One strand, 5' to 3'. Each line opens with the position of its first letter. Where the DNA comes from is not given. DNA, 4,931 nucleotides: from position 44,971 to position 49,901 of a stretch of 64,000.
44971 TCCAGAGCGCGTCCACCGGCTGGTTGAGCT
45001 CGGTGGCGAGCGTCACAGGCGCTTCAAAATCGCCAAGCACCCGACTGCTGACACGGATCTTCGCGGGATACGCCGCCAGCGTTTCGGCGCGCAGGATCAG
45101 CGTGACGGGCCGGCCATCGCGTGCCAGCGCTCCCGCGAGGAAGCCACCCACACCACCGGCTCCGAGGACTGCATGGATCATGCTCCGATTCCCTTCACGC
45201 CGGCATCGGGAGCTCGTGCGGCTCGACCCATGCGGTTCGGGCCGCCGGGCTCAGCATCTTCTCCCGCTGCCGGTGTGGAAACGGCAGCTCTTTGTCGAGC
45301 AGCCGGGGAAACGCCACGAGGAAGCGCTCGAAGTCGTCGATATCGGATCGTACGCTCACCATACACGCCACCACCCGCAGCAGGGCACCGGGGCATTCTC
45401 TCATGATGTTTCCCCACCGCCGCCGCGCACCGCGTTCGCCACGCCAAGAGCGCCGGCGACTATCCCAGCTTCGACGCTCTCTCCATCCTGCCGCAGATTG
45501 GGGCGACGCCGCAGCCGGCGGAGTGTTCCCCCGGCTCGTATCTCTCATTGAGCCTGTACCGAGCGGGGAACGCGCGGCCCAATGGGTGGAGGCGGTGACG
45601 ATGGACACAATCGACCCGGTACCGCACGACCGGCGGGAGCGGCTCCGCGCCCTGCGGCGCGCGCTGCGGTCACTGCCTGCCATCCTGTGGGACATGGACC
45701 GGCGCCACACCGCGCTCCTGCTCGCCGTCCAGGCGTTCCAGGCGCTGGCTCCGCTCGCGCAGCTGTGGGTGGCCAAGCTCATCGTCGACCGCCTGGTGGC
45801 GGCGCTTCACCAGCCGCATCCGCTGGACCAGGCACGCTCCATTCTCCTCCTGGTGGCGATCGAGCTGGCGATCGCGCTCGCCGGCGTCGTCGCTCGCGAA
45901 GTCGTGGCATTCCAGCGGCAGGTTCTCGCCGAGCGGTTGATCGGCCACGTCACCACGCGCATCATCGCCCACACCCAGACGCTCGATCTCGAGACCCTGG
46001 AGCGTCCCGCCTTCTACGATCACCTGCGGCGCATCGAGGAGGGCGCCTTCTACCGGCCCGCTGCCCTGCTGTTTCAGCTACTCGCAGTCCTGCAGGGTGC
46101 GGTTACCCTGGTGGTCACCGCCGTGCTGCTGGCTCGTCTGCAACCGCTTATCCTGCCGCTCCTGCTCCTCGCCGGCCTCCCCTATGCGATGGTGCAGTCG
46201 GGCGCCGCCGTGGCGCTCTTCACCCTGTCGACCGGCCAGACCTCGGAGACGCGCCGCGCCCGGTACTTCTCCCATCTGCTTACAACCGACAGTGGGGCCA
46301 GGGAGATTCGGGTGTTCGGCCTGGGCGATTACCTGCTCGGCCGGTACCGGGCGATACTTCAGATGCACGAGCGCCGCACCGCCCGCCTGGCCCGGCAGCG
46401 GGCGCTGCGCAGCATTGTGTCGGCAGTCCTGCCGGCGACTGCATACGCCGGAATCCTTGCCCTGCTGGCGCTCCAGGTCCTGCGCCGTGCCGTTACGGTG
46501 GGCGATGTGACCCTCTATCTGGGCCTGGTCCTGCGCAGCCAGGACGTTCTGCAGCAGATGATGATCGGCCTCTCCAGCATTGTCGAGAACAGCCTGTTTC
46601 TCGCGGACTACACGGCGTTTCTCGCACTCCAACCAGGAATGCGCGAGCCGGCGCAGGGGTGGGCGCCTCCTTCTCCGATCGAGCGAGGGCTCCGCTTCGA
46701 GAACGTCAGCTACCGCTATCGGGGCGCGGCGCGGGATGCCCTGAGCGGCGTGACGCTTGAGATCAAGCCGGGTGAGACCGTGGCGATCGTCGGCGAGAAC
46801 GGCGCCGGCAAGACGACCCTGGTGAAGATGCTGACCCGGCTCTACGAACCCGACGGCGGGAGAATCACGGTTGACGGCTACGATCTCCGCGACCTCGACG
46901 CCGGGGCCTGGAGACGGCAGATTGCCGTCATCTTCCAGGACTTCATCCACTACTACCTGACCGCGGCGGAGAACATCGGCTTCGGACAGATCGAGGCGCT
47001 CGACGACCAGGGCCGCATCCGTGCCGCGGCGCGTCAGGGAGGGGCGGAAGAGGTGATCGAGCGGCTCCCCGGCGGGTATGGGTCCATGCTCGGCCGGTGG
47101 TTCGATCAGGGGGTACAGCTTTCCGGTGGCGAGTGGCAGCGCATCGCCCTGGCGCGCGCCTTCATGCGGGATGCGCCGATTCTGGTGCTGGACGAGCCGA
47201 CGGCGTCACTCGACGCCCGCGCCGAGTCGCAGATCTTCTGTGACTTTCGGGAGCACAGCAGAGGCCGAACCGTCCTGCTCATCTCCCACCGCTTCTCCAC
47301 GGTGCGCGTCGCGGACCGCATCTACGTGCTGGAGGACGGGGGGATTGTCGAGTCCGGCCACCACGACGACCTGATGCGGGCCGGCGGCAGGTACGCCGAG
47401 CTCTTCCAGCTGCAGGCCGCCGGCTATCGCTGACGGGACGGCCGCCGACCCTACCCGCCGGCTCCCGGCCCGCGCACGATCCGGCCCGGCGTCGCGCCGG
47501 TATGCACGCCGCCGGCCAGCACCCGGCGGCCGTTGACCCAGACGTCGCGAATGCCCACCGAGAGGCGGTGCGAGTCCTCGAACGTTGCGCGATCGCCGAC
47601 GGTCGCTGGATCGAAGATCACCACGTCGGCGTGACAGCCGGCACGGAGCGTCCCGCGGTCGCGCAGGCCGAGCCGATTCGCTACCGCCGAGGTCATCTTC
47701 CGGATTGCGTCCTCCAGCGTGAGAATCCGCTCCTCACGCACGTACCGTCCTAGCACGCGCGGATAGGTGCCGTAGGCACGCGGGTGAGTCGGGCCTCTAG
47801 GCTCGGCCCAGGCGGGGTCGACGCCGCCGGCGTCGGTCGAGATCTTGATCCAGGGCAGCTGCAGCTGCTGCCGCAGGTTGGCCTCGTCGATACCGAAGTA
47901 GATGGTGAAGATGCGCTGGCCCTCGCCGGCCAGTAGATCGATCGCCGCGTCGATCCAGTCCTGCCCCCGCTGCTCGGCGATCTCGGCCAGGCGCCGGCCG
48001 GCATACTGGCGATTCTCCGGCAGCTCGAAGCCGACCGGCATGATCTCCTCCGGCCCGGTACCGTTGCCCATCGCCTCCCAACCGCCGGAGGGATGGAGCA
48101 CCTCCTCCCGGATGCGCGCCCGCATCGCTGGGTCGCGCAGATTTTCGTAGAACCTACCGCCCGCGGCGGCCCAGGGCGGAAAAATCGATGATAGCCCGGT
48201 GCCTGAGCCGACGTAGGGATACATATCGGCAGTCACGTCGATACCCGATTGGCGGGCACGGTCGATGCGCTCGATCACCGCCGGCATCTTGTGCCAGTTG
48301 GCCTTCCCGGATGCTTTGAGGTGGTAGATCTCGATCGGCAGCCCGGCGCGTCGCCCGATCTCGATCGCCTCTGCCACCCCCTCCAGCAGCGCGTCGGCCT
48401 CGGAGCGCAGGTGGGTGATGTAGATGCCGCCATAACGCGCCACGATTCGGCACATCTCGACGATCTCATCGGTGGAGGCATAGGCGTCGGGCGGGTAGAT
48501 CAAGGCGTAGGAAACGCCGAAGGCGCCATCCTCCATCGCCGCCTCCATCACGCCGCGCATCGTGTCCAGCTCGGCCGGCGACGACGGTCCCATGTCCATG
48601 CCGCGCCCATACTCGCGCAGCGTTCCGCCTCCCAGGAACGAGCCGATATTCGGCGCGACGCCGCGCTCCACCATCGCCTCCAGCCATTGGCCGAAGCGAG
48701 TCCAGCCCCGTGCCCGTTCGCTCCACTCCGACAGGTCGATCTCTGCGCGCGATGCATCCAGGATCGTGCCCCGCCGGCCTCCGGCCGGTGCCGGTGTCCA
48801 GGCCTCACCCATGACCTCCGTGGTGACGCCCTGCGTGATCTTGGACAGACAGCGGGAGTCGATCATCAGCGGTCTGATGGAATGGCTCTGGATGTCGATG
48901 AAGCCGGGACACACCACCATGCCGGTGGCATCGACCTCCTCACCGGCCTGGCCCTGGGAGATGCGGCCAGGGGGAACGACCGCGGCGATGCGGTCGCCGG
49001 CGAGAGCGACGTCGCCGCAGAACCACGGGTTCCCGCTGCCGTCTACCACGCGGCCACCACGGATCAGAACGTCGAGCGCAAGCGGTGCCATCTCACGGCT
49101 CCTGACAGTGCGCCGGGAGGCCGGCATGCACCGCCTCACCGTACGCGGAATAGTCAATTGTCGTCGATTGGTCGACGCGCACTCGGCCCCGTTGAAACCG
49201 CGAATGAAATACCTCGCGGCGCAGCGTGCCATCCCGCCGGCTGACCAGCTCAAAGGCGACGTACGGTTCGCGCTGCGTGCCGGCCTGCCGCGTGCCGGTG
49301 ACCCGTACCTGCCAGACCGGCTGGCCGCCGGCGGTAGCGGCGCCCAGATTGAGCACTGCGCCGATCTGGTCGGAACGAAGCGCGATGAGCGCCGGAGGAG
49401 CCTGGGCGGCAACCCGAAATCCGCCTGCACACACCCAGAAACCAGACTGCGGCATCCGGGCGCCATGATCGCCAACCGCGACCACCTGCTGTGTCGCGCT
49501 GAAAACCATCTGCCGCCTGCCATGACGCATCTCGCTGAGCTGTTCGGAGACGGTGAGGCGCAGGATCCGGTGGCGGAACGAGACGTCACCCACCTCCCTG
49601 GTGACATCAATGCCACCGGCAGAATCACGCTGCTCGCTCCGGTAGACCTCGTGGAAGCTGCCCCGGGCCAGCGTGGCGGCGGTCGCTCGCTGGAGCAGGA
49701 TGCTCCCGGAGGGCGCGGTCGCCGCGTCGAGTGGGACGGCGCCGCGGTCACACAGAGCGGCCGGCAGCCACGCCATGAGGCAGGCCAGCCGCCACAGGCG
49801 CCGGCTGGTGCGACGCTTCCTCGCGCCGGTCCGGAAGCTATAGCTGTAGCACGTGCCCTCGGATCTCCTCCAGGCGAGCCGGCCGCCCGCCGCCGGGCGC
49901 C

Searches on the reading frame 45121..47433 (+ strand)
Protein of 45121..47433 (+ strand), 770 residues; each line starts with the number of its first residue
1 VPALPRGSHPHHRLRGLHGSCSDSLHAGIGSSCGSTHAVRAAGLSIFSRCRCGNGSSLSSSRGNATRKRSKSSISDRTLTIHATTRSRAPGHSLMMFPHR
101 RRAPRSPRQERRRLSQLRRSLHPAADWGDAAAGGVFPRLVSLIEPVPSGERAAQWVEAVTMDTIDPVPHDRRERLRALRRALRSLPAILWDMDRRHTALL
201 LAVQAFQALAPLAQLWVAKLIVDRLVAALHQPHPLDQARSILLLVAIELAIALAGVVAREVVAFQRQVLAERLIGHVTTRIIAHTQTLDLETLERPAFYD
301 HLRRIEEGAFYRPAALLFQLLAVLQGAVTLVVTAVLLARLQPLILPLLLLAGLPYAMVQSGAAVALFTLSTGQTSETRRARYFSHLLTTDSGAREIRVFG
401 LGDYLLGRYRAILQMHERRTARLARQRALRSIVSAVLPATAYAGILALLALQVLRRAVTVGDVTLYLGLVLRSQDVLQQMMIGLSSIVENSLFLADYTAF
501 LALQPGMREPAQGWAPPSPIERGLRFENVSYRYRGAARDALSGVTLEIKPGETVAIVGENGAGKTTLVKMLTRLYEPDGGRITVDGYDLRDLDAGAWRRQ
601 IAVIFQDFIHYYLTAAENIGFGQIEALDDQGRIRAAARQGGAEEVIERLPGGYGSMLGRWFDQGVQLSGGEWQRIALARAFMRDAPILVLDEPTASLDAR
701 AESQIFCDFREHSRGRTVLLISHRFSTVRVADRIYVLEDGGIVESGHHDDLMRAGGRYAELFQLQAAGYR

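Call 74: search_protein_families(library=pfam, proteins=[window:45121-47433:+], max_evalue=0.00001)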
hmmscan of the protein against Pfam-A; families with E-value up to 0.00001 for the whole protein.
window:45121-47433:+ (770 aa): 4 families
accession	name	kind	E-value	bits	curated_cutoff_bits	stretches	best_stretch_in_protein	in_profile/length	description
PF00005.33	ABC_tran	-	5.8e-34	118.1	25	1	541-695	1-137/137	ABC transporter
PF00664.28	ABC_membrane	-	1.2e-08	35.4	28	1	201-467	5-264/274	ABC transporter transmembrane region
PF02463.25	SMC_N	-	4.3e-07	30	40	0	666-736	136-210/220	RecF/RecN/SMC N terminal domain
PF13304.12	AAA_21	-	4e-06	27.6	27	0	555-574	3-22/304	AAA domain, putative AbiEii toxin, Type IV TA system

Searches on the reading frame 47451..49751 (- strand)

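Call 74: search_protein_families(library=pfam, proteins=[window:47451-49751:-], max_evalue=0.00001)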
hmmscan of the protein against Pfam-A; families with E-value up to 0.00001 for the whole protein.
window:47451-49751:- (766 aa): 2 families
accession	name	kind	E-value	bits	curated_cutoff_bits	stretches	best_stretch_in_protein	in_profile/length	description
PF07969.17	Amidohydro_3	-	1.7e-20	74.4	29.7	1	656-744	383-471/472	Amidohydrolase family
PF01979.26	Amidohydro_1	-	4.5e-09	36.5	25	0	670-744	275-345/345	Amidohydrolase family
